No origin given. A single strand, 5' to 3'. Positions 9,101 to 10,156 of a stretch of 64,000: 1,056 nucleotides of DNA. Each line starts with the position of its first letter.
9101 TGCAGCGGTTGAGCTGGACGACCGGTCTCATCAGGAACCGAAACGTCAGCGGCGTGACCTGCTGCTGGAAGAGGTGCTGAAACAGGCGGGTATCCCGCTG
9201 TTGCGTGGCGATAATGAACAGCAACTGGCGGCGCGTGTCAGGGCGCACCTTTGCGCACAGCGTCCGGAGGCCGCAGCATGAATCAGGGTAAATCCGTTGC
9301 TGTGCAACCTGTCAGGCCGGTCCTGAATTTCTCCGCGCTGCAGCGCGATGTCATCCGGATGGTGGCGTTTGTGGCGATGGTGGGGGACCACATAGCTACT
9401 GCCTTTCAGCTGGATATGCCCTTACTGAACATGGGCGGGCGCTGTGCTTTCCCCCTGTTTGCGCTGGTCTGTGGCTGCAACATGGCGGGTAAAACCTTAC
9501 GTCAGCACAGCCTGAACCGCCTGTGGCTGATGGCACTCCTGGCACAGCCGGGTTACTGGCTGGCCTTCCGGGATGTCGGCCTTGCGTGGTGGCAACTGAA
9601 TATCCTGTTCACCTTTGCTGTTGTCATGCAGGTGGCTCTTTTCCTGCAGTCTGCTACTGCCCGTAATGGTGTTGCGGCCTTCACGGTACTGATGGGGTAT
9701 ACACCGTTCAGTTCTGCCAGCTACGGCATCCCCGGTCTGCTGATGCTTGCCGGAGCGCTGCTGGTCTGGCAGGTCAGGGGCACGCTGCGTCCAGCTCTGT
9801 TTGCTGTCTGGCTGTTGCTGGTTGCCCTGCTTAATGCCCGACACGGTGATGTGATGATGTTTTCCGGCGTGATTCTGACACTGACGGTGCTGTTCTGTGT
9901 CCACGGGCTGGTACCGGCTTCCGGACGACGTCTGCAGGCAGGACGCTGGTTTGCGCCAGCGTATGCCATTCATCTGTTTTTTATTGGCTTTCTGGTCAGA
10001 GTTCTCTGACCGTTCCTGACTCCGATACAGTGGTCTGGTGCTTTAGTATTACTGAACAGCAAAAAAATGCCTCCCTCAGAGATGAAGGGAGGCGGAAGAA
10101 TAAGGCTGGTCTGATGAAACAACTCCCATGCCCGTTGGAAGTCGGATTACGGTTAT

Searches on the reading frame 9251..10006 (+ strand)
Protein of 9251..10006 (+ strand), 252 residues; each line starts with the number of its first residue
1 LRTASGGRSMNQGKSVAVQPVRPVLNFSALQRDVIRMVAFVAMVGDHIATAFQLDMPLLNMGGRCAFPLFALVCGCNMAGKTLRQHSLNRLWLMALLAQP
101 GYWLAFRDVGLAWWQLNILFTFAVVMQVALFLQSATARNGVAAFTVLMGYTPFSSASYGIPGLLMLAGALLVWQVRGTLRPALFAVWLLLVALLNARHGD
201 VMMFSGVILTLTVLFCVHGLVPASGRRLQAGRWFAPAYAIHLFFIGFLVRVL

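Call 46: search_protein_families(proteins=[window:9251-10006:+], library=ncbifam, max_evalue=0.00001)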
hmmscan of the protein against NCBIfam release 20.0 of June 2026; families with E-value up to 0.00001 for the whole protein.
window:9251-10006:+ (252 aa): 3 families
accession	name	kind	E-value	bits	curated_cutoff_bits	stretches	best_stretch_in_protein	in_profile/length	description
TIGR02755.1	TraX_Ftype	equivalog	1.3e-108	362.3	149.35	1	24-250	1-224/224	type-F conjugative transfer system pilin acetylase TraX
NF010260.0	PRK13706.1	equivalog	8.9e-38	130.6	419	1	22-248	23-246/248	conjugal transfer pilus acetylase TraX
NF010454.0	PRK13882.1-1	subfamily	1.1e-15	57.9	206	1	31-205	5-167/209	conjugal transfer protein TrbP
